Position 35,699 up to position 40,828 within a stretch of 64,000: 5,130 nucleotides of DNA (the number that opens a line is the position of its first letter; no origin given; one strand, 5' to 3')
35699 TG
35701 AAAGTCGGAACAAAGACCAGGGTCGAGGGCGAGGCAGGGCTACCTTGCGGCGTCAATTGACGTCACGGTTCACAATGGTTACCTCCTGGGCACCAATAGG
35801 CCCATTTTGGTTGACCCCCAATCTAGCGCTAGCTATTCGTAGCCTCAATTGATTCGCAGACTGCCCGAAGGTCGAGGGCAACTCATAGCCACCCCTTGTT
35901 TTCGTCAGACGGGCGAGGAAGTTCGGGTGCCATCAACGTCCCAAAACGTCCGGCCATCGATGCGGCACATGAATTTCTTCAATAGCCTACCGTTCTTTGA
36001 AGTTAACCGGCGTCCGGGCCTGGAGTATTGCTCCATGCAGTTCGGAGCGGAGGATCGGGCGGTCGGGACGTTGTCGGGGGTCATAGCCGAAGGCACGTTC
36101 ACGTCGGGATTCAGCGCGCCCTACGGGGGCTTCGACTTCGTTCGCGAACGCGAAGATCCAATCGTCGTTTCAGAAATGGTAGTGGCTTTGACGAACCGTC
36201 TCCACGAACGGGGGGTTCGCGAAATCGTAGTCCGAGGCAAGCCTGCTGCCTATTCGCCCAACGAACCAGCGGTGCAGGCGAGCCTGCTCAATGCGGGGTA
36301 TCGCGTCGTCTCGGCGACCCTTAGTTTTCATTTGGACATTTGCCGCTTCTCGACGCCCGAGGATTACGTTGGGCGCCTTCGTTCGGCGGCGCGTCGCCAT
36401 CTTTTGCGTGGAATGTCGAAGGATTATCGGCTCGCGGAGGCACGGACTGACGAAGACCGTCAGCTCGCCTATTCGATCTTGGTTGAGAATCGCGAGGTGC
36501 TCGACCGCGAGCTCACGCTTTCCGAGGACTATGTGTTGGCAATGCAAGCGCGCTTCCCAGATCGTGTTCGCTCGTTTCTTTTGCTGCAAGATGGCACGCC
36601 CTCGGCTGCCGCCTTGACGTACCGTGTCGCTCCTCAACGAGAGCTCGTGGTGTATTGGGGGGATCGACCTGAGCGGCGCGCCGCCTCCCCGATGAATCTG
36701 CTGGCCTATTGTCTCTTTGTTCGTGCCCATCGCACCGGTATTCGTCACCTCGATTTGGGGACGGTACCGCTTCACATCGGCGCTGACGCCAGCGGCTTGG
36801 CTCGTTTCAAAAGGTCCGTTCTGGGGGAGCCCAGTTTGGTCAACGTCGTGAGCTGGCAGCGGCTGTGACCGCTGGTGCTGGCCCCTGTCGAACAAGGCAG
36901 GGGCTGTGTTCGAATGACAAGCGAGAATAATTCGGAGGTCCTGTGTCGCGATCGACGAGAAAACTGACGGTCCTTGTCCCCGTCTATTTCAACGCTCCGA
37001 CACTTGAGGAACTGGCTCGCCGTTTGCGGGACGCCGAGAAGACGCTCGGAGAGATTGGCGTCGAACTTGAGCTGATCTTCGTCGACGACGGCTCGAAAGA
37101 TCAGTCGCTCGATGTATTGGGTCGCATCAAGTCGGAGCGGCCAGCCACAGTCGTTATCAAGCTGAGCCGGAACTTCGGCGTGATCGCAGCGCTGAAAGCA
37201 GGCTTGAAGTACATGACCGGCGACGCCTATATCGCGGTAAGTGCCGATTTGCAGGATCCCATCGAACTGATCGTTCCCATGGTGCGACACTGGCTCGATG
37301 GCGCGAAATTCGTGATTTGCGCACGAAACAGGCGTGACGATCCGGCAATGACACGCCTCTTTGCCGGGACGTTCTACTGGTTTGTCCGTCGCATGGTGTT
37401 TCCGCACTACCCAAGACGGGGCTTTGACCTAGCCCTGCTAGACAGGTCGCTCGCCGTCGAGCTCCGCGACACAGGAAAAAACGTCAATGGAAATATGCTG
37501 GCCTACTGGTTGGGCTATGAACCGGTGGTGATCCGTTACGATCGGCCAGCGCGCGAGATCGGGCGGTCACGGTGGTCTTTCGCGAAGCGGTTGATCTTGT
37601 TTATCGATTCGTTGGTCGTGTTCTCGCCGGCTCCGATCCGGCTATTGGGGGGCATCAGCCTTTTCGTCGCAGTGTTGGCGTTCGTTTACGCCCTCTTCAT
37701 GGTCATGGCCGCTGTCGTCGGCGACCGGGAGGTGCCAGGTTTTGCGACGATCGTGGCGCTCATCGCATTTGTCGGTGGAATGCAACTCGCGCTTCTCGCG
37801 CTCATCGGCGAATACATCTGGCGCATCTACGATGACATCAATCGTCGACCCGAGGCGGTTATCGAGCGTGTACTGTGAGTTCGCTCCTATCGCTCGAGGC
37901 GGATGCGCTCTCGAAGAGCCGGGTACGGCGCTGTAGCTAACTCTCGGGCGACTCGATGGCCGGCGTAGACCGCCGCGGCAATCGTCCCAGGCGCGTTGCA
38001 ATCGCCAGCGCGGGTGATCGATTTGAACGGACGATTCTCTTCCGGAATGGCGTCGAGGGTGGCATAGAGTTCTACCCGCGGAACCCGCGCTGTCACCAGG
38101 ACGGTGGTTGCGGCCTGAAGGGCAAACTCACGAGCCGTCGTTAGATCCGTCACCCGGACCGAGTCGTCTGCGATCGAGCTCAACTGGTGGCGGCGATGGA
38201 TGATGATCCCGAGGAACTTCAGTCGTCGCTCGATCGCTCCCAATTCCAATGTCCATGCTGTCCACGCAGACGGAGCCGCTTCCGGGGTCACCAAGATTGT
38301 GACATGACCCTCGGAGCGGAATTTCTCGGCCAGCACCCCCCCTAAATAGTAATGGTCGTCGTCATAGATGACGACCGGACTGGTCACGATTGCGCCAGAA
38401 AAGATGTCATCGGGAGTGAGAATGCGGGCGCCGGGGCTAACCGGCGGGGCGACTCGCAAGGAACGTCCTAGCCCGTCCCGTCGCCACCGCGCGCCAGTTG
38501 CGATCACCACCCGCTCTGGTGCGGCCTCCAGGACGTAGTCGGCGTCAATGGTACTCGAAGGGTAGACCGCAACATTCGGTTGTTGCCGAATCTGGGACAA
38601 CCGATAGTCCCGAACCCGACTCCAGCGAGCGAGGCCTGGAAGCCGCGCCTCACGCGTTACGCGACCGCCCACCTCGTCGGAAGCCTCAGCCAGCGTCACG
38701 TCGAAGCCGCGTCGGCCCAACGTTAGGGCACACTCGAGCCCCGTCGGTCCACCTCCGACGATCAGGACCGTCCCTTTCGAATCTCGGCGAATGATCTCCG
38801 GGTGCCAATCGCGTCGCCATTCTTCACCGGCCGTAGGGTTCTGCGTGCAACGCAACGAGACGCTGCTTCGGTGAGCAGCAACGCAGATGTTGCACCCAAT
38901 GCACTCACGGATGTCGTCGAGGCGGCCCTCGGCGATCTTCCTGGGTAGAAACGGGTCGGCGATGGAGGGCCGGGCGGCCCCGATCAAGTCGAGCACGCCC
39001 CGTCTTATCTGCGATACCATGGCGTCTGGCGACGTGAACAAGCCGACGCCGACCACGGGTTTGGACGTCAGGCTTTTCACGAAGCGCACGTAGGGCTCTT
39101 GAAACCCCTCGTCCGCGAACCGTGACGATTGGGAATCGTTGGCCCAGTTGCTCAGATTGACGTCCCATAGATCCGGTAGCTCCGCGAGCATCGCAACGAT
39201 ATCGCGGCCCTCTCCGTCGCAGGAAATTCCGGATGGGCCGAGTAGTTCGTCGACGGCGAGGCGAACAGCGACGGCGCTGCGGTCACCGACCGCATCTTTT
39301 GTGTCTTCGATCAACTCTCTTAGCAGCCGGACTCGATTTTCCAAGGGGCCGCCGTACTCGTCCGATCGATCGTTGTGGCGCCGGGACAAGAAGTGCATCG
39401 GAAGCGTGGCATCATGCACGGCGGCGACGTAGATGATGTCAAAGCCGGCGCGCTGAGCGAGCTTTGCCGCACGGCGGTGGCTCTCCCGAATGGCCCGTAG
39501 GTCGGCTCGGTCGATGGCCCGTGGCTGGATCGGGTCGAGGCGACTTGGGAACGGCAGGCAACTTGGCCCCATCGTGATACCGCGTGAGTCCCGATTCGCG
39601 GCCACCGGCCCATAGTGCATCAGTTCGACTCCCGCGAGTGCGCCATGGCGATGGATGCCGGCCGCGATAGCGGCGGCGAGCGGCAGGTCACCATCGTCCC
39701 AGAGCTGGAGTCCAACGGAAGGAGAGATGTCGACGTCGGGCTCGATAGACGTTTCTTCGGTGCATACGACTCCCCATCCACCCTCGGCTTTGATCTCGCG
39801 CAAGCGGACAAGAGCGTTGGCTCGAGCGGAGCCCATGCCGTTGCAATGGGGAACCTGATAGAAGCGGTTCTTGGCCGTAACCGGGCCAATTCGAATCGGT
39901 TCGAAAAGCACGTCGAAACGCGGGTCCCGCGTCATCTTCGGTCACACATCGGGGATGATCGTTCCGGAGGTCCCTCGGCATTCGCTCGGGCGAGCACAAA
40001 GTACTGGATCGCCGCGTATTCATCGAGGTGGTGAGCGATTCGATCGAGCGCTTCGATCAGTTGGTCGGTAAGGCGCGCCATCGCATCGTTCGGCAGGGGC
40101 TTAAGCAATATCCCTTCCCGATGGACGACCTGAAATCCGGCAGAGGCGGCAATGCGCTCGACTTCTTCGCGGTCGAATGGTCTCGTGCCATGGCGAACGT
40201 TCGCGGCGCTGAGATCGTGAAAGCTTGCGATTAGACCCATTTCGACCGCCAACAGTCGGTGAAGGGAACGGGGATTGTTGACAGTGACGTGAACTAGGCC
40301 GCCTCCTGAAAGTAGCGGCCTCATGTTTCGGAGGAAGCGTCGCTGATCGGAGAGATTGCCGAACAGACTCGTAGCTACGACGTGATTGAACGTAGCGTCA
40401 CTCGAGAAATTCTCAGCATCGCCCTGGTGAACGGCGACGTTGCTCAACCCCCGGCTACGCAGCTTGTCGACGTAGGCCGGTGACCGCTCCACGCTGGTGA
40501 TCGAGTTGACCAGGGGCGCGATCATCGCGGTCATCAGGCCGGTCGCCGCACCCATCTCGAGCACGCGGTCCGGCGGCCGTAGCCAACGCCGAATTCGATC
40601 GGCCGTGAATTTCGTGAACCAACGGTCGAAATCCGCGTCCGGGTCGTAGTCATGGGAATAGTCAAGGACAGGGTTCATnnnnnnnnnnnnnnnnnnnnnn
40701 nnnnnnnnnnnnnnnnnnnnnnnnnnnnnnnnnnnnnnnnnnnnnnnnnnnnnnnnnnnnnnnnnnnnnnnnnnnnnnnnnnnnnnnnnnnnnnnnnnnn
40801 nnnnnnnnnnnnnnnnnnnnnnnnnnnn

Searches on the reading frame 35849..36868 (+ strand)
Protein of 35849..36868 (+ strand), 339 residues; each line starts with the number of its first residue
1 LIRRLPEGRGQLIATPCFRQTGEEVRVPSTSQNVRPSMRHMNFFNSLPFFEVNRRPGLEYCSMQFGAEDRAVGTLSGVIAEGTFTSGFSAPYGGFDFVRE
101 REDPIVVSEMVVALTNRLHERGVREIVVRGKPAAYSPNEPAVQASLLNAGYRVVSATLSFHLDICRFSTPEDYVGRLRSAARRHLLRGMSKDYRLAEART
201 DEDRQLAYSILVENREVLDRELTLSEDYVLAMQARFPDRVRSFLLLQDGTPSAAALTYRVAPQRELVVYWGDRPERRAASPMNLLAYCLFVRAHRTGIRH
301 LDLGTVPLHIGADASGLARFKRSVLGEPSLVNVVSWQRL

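Call 9: search_protein_families(library=pfam, proteins=[window:35849-36868:+], max_evalue=0.001)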
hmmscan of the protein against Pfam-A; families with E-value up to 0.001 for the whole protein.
window:35849-36868:+ (339 aa): 1 family
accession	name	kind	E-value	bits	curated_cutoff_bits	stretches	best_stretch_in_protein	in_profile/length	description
PF13480.13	Acetyltransf_6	-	6.8e-05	23.5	22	1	182-321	11-142/143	Acetyltransferase (GNAT) domain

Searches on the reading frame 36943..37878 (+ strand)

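Call 10: search_protein_families(library=pfam, proteins=[window:36943-37878:+], max_evalue=0.001)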
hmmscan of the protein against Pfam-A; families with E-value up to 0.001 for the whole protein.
window:36943-37878:+ (311 aa): 2 families
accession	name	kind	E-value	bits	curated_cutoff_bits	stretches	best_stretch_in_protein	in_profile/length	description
PF00535.33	Glycos_transf_2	-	6.1e-19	69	23.3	1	9-134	1-121/168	Glycosyl transferase family 2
PF11188.13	DUF2975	-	0.00073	19.9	27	0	215-289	39-112/130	Protein of unknown function (DUF2975)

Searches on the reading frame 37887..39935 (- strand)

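Call 10: search_protein_families(library=pfam, proteins=[window:37887-39935:-], max_evalue=0.001)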
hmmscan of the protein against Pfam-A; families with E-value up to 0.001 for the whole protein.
window:37887-39935:- (682 aa): 11 families
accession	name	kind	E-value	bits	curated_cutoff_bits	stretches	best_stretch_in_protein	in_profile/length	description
PF00724.26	Oxidored_FMN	-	9.9e-59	199.7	27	1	10-340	2-341/342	NADH:flavin oxidoreductase / NADH oxidase family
PF07992.20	Pyr_redox_2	-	1.1e-08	35.3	26.1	1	375-427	138-182/291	Pyridine nucleotide-disulphide oxidoreductase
PF13450.12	NAD_binding_8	-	1.9e-08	34.9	21.9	1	392-434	1-42/68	NAD(P)-binding Rossmann-like domain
PF12831.13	FAD_oxidored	-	8e-07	29.1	27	1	390-439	2-51/416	FAD dependent oxidoreductase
PF00070.33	Pyr_redox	-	2.2e-06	28.5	22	1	390-423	2-35/82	Pyridine nucleotide-disulphide oxidoreductase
PF22620.2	OYE-like_second_a-b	-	3.7e-06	27.4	25.5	1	506-598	1-93/128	OYE-like second alpha/beta domain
PF01593.30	Amino_oxidase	-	1.4e-05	25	19.8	1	398-427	2-31/443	Flavin containing amine oxidoreductase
PF01266.30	DAO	-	2.9e-05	24.2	27.9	1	390-424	2-37/353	FAD dependent oxidoreductase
PF03486.20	HI0933_like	-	9.2e-05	22.4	50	1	389-426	2-39/244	HI0933-like protein Rossmann domain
PF01494.25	FAD_binding_3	-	0.00021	21.1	22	1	389-419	3-33/349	FAD binding domain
PF00890.30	FAD_binding_2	-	0.00028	20.6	20.4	1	390-425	2-37/414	FAD binding domain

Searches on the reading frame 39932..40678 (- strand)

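Call 10: search_protein_families(library=pfam, proteins=[window:39932-40678:-], max_evalue=0.001)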
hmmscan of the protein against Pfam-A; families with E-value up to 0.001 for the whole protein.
window:39932-40678:- (248 aa): 8 families
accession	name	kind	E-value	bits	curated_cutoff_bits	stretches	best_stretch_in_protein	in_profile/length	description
PF13489.12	Methyltransf_23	-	1.4e-14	54.6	27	1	27-186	11-163/164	Methyltransferase domain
PF13649.12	Methyltransf_25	-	8e-11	42.9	27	1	39-127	1-97/97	Methyltransferase domain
PF08241.18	Methyltransf_11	-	2.4e-09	38.2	21.2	1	40-129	1-93/95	Methyltransferase domain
PF08242.18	Methyltransf_12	-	2.8e-09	38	30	1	40-128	1-97/98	Methyltransferase domain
PF13847.12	Methyltransf_31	-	2.9e-08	34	27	1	37-158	5-127/145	Methyltransferase domain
PF05401.17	NodS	-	3e-07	30.9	24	1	38-120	46-130/201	Nodulation protein S (NodS)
PF01135.25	PCMT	-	8e-05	22.9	20.3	1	33-103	71-149/210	Protein-L-isoaspartate(D-aspartate) O-methyltransferase (PCMT)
PF00398.26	RrnaAD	-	0.00029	20.5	24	1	33-95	28-92/263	Ribosomal RNA adenine dimethylase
